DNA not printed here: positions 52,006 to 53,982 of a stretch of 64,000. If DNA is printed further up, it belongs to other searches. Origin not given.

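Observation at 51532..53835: GAL4-type Zn2Cys6 cluster in an amoebozoan-like gene, split by an intron between the two halves of the zinc cluster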

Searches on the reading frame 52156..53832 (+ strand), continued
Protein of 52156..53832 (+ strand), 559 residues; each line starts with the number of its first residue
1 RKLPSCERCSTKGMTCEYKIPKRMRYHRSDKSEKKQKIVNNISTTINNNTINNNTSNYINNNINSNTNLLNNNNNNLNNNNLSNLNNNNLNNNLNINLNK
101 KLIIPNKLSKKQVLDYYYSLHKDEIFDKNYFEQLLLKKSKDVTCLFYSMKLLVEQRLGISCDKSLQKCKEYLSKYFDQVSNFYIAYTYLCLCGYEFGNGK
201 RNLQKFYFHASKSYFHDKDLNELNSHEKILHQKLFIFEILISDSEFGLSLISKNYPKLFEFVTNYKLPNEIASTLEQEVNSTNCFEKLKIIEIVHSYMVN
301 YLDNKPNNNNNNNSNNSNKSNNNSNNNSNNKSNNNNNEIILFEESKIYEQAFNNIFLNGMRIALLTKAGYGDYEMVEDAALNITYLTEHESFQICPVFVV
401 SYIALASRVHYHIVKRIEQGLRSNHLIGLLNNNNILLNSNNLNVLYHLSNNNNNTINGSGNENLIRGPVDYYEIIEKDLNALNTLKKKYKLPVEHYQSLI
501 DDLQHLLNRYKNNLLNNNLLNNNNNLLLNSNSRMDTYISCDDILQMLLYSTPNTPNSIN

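Call 77: predict_structure(alignment_id=A6)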
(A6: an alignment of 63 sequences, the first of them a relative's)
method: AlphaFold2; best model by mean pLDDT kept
length: 579 residues; sequences in the alignment: 63
mean_pLDDT: 77.1   pTM: 0.66
mean pLDDT of the five models: 77.1, 76.6, 76.3, 75.7, 75.7
residues with pLDDT >= 90: 336; 70-90: 60; 50-70: 35; < 50: 148
segments of 3 or more residues with pLDDT < 50: 1-111, 162-168, 172-177, 547-563, 575-579
pLDDT, mean of each block of 10 residues (from residue 1): 39 35 35 35 34 34 33 33 34 34 34 80 87 95 95 70 48 53 92 88 93 92 98 96 98 96 97 97 97 96 95 93 74 89 93 94 95 92 83 84 94 94 96 97 93 97 98 93 93 98 97 97 98 89 51 42 57 47
secondary structure, 60 per line:
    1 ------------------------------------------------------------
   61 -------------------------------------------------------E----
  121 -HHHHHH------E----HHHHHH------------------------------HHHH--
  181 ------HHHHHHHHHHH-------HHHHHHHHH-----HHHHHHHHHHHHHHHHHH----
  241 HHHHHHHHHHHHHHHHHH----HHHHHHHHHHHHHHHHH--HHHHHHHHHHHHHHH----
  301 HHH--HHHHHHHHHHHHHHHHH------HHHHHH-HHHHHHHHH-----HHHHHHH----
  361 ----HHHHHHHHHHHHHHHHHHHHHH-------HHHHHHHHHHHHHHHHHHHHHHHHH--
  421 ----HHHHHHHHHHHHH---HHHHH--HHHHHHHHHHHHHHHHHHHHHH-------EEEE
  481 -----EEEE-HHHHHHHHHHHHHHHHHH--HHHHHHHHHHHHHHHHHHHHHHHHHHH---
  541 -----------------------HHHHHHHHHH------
elements in order: H122-127 H139-144 H175-178 H187-197 H205-213 H219-236 H241-258 H263-279 H282-296 H306-322 H329-334 H336-344 H350-356 H365-386 H394-418 H425-437 H441-445 H448-469 E477-480 E486-489 H491-508 H511-537 H564-573
